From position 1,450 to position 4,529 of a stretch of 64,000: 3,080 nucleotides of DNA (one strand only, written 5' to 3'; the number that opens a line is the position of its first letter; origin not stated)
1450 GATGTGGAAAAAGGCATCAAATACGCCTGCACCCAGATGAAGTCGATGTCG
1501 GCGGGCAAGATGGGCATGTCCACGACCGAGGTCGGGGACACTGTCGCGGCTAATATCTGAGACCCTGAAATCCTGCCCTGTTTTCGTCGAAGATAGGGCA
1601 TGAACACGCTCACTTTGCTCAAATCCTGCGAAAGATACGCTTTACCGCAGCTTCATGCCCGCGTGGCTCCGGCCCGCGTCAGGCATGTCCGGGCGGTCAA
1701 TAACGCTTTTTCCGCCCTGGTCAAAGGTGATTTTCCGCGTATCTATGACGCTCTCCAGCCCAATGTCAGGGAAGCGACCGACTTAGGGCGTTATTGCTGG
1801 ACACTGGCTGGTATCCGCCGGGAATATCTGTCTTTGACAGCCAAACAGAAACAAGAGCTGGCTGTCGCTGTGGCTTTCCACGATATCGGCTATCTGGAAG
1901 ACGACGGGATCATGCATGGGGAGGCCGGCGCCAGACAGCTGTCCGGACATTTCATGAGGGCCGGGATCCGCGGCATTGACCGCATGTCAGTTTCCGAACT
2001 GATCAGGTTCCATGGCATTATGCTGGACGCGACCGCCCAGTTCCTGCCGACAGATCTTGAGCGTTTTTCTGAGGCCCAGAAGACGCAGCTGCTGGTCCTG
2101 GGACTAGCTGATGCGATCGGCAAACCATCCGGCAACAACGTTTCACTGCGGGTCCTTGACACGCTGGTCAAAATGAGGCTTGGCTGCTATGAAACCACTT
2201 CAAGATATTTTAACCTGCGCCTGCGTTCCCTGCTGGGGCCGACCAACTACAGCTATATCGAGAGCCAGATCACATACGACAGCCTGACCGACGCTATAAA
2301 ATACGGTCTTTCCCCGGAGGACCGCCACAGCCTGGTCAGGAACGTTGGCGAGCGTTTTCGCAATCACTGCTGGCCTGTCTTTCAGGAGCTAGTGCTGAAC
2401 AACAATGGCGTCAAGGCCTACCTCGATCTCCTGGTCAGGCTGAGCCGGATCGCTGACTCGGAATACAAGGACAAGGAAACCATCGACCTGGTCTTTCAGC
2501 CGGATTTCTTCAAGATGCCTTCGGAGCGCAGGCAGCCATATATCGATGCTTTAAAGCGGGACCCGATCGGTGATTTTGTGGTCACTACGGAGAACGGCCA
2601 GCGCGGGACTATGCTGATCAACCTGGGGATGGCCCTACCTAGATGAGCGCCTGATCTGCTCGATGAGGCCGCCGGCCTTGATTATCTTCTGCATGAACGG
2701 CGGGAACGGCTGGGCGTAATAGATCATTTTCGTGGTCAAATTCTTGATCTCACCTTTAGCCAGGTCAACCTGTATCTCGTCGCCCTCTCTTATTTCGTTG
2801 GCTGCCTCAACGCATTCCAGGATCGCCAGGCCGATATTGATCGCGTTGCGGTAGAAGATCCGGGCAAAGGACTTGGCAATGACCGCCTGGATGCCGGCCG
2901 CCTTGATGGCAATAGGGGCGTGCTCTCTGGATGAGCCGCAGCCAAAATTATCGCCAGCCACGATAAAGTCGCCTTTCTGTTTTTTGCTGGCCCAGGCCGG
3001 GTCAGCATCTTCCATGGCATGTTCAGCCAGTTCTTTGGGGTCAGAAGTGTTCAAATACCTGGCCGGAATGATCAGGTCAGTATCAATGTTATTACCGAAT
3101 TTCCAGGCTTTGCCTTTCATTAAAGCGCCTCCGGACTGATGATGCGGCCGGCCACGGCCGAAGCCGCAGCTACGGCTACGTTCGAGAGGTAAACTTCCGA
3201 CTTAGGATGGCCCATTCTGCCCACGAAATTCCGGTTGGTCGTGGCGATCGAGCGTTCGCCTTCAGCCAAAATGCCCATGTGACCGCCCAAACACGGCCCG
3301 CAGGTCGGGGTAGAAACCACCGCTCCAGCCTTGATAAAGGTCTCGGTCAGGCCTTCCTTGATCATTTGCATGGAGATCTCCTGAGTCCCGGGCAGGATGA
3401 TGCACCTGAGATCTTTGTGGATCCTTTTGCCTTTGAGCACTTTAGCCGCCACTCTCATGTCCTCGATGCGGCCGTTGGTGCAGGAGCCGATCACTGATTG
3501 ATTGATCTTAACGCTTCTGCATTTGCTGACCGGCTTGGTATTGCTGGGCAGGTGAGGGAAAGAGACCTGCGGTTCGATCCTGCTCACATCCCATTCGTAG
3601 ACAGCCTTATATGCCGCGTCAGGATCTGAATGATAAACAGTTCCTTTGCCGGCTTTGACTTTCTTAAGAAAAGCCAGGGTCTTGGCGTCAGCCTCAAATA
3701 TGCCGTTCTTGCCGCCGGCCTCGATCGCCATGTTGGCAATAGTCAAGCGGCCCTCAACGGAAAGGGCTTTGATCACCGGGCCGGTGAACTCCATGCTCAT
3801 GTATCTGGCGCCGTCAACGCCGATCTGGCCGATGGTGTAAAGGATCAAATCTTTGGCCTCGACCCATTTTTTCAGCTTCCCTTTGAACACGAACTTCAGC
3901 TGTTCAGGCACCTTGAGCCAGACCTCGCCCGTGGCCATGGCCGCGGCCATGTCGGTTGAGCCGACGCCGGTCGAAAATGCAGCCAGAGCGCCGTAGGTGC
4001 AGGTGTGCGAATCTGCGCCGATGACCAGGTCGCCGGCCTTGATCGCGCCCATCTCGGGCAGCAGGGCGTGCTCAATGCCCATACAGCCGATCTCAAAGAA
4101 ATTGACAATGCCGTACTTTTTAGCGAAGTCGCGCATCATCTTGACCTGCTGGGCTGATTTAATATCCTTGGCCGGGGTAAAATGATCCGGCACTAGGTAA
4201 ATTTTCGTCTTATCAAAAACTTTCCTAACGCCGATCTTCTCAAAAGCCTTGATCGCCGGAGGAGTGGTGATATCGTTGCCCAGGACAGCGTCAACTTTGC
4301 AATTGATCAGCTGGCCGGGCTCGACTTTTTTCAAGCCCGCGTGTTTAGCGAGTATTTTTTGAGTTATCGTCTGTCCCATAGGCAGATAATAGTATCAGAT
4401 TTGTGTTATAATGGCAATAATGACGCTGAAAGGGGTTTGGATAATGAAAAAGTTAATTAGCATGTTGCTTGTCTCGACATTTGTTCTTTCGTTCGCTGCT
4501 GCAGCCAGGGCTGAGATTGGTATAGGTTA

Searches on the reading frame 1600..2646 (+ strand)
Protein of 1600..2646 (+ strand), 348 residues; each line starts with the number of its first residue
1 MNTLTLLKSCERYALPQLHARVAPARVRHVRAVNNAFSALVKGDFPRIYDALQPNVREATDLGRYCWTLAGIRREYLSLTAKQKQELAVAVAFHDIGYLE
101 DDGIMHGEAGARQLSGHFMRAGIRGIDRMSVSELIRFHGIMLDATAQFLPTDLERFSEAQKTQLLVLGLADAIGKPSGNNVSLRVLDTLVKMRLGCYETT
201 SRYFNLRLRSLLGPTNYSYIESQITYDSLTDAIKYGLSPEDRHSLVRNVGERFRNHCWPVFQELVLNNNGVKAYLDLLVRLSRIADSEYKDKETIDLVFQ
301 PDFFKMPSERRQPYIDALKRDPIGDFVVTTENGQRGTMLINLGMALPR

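Call 6: search_protein_families(library=pfam, proteins=[window:1600-2646:+], max_evalue=0.01)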
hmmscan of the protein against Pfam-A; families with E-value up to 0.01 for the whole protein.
window:1600-2646:+ (348 aa): 1 family
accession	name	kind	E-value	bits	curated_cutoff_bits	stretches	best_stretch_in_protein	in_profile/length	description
PF01966.28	HD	-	0.0024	18.6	22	1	82-172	22-112/116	HD domain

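Call 7: search_protein_families(library=ncbifam, proteins=[window:1600-2646:+], max_evalue=0.01)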
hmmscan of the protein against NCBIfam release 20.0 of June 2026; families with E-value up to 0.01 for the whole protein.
window:1600-2646:+ (348 aa): 0 families

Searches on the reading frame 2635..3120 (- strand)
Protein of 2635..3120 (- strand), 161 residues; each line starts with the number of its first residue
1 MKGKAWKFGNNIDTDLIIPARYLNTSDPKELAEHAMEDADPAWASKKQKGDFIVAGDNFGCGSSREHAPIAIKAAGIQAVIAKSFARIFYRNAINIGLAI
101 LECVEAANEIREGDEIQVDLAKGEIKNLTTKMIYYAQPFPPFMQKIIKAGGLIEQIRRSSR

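Call 6: search_protein_families(library=pfam, proteins=[window:2635-3120:-], max_evalue=0.01)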
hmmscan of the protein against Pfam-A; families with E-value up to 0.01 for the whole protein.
window:2635-3120:- (161 aa): 2 families
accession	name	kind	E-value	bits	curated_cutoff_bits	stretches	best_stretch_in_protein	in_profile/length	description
PF00694.25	Aconitase_C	-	1.3e-22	80.9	22.8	1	15-102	41-127/131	Aconitase C-terminal domain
PF06434.19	Aconitase_2_N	-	2e-06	28.1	27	1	11-154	9-168/204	Aconitate hydratase 2 N-terminus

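Call 7: search_protein_families(library=ncbifam, proteins=[window:2635-3120:-], max_evalue=0.01)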
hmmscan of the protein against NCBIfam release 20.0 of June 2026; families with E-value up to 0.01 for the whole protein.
window:2635-3120:- (161 aa): 18 families
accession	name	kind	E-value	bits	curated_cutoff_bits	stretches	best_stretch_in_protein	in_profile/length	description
TIGR02084.1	leud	equivalog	4.9e-76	253.7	245.85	1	3-157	1-155/156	3-isopropylmalate dehydratase small subunit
TIGR02087.1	LEUD_arch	subfamily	3e-64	215.5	108.95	1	3-158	1-156/157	LeuD/DmdB family oxidoreductase small subunit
NF040625.1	HacB2_Meth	equivalog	3e-63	212.1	230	1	1-156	4-156/161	homoaconitase small subunit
NF040604.2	HacB_Meth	equivalog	1.5e-54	184.2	230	1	1-157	3-158/159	homoaconitase small subunit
NF010629.0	PRK14023.1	equivalog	2e-42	144.8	229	1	4-161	3-159/166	homoaconitate hydratase small subunit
NF002458.0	PRK01641.1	subfamily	2.1e-28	99.3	167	1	10-129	17-154/202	3-isopropylmalate dehydratase small subunit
NF005558.0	PRK07229.1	equivalog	5.2e-22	78.2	612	1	7-131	477-608/647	aconitate hydratase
TIGR00139.1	h_aconitase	equivalog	1.5e-21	76.5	529.9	1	10-112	540-644/709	homoaconitase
TIGR00171.1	leuD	equivalog_domain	1.4e-19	70.6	116.25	1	11-132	18-158/188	3-isopropylmalate dehydratase small subunit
TIGR01342.1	acon_putative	hypoth_equivalog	2.1e-19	69.2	719.15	1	7-119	476-599/655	putative aconitate hydratase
NF006757.0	PRK09277.1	subfamily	7.7e-11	40.4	686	1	36-108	745-816/888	aconitate hydratase AcnA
NF009520.0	PRK12881.1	subfamily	1.5e-10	39.4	905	1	46-127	759-844/893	aconitate hydratase AcnA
TIGR01341.1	aconitase_1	equivalog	1.9e-10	39.2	945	1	46-119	745-822/876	aconitate hydratase AcnA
TIGR01340.1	aconitase_mito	equivalog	1.3e-08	33.7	825.35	1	30-117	604-692/745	aconitate hydratase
TIGR02333.1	2met_isocit_dHY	equivalog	6.3e-08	31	1419.85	1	42-106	725-788/858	Fe/S-dependent 2-methylisocitrate dehydratase AcnD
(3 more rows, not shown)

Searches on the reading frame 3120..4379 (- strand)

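Call 6: search_protein_families(library=pfam, proteins=[window:3120-4379:-], max_evalue=0.01)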
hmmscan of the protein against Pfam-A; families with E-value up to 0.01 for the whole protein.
window:3120-4379:- (419 aa): 1 family
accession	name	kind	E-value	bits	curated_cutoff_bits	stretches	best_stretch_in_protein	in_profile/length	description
PF00330.25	Aconitase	-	6.6e-100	335.7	28.7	2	7-286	1-305/463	Aconitase family (aconitate hydratase)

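Call 7: search_protein_families(library=ncbifam, proteins=[window:3120-4379:-], max_evalue=0.01)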
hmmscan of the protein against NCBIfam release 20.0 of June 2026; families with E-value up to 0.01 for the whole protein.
window:3120-4379:- (419 aa): 19 families
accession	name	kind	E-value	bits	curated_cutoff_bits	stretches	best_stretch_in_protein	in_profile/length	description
TIGR02083.1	LEU2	equivalog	5.4e-207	687.7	610.65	1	4-418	2-418/419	3-isopropylmalate dehydratase large subunit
NF001614.1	PRK00402.1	subfamily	1.6e-191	636.4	385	1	3-417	1-415/415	aconitase/3-isopropylmalate dehydratase large subunit family protein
TIGR01343.1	hacA_fam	subfamily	2.1e-174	580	385.7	1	4-416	1-411/412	homoaconitate hydratase family protein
TIGR02086.1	IPMI_arch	subfamily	6.9e-154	512.5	410.15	1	3-417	1-410/411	3-isopropylmalate dehydratase/homoaconitate hydratase family large subunit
NF040615.1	HacA_Meth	equivalog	4e-139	463.9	550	1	4-415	2-417/419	homoaconitase large subunit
NF005558.0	PRK07229.1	equivalog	3.5e-101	339.8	612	1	1-417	1-413/647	aconitate hydratase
NF009116.0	PRK12466.1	subfamily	1.8e-92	310.4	531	2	2-285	4-304/472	3-isopropylmalate dehydratase large subunit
TIGR01342.1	acon_putative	hypoth_equivalog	4.2e-87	292.9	719.15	1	4-418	1-411/655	putative aconitate hydratase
NF004016.0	PRK05478.1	subfamily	2.6e-85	286.7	510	2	1-285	2-302/468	3-isopropylmalate dehydratase large subunit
TIGR00170.1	leuC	equivalog_domain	5e-69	233.1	560.25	2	1-276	1-292/466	3-isopropylmalate dehydratase large subunit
TIGR00139.1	h_aconitase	equivalog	2.4e-60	204.7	529.9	2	2-240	1-242/709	homoaconitase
NF006690.0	PRK09238.1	equivalog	1e-47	162.7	782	2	245-416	645-814/852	bifunctional aconitate hydratase 2/2-methylisocitrate dehydratase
TIGR01340.1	aconitase_mito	equivalog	3.5e-45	154.6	825.35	1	35-413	62-472/745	aconitate hydratase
NF008503.0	PRK11413.1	equivalog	4.1e-40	137.4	641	2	85-285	114-312/753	hydratase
TIGR00117.1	acnB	equivalog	1.4e-33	115.7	1287.2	2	248-417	647-813/844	bifunctional aconitate hydratase 2/2-methylisocitrate dehydratase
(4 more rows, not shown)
